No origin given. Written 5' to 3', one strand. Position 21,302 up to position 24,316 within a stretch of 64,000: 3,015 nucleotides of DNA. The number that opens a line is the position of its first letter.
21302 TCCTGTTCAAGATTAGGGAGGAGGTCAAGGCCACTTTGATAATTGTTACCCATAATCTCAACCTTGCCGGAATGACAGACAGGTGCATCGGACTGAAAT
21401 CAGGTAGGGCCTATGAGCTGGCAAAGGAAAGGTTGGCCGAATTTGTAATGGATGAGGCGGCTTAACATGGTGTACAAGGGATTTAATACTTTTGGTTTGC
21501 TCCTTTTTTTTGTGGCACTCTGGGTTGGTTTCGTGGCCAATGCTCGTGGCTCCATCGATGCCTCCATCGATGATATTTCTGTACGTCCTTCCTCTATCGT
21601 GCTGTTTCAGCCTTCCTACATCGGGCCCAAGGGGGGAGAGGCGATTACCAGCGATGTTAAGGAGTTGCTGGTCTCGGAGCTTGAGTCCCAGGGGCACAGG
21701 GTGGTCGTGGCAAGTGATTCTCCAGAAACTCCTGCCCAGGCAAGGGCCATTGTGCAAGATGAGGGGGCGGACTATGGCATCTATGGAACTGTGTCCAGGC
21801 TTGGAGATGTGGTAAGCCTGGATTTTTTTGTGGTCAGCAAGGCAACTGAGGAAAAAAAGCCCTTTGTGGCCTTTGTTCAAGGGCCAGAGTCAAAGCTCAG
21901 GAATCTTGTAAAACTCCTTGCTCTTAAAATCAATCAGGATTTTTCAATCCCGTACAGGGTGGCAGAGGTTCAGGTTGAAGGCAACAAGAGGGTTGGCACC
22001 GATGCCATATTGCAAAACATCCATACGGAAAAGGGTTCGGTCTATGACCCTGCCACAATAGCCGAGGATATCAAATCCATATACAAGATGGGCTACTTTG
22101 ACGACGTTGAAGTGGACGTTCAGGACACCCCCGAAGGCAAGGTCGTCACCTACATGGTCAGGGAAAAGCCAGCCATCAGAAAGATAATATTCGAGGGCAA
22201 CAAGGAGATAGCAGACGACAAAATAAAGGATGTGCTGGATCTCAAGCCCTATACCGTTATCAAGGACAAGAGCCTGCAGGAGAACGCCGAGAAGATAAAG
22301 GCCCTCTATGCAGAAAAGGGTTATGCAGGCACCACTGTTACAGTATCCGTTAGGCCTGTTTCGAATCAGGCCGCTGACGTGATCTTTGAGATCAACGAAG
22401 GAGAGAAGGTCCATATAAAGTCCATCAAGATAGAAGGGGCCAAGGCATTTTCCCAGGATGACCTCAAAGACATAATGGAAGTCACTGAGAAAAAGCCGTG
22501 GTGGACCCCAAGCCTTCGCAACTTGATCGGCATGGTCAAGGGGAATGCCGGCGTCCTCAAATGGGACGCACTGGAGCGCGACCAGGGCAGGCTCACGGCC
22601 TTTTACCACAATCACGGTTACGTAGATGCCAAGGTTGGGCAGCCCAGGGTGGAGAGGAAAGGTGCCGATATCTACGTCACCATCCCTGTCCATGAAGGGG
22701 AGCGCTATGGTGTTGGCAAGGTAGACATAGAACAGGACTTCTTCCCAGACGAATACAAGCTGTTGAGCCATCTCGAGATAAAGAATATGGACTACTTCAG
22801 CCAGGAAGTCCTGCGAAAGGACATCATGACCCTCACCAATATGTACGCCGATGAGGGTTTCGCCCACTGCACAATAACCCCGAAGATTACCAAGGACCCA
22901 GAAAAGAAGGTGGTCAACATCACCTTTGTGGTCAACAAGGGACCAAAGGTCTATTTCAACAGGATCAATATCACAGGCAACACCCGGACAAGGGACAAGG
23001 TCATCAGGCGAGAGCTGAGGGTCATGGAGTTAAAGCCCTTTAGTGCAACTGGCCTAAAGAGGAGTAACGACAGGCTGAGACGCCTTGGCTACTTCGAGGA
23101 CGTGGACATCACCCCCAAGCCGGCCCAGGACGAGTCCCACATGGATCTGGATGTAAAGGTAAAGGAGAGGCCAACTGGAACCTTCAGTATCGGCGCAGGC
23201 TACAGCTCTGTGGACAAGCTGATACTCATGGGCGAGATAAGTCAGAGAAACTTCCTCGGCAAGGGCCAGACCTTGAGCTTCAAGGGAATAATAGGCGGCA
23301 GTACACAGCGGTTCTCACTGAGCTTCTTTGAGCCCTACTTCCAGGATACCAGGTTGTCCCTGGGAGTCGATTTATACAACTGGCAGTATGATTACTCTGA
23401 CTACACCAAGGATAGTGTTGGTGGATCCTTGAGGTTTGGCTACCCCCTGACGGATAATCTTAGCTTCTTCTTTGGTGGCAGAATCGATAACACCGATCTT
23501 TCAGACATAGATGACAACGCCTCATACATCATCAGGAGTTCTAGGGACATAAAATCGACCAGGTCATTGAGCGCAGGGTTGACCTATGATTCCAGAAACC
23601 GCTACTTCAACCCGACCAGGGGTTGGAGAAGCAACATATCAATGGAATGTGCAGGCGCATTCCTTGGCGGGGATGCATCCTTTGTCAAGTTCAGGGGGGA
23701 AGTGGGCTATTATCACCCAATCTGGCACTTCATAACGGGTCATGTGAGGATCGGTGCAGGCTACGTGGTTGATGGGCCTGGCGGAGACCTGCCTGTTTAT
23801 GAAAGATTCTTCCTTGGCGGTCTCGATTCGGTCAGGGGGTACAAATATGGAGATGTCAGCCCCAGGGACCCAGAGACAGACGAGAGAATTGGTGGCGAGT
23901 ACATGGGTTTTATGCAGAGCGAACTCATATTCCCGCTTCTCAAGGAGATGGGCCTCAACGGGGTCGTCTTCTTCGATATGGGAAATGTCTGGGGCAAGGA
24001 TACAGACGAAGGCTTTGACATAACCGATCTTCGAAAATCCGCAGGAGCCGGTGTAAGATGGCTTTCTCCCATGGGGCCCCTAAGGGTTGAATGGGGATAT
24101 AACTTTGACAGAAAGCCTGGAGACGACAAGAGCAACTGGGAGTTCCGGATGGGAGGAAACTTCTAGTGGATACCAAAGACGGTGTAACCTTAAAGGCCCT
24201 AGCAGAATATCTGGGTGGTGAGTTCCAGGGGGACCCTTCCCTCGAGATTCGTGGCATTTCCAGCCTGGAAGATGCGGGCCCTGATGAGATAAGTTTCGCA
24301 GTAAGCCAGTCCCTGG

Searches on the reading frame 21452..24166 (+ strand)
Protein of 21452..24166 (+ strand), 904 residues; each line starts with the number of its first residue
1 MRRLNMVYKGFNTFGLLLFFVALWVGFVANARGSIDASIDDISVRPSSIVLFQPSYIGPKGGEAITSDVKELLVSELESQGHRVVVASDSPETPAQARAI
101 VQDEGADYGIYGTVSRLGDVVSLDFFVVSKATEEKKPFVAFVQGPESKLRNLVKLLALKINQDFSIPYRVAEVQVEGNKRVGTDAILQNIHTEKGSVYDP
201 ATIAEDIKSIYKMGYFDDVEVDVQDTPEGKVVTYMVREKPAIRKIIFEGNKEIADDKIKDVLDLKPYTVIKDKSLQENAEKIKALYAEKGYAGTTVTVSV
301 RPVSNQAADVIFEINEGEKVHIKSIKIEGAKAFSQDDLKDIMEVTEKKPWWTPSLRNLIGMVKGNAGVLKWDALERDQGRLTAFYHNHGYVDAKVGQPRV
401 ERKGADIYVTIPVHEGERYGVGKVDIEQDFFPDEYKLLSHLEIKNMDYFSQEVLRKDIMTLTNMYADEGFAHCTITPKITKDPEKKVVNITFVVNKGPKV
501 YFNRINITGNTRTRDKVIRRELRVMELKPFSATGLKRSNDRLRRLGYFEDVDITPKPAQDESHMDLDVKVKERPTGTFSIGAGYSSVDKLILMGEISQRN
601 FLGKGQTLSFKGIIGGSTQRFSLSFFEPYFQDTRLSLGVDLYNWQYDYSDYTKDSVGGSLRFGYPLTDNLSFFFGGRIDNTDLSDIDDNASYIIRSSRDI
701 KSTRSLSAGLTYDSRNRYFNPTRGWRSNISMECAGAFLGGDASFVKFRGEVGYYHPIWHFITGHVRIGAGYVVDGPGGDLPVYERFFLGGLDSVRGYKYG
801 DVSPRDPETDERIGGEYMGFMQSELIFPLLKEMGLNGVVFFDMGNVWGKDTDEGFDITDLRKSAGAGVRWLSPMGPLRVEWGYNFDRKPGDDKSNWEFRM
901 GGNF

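Call 61: search_protein_families(library=pfam, proteins=[window:21452-24166:+], max_evalue=0.000001)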
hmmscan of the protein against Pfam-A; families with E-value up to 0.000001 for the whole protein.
window:21452-24166:+ (904 aa): 4 families
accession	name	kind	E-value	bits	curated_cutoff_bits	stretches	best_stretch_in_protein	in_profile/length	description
PF01103.29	Omp85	-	5.6e-76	256.6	24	1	600-904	1-325/325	Omp85 superfamily domain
PF07244.20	POTRA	-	8e-69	228.8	21.3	5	500-573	1-79/79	Surface antigen variable number repeat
PF08478.15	POTRA_1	-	1.4e-12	48.2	23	0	321-355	2-36/69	POTRA domain, FtsQ-type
PF08479.16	POTRA_2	-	6.4e-10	39.2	24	0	242-299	3-60/76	POTRA domain, ShlB-type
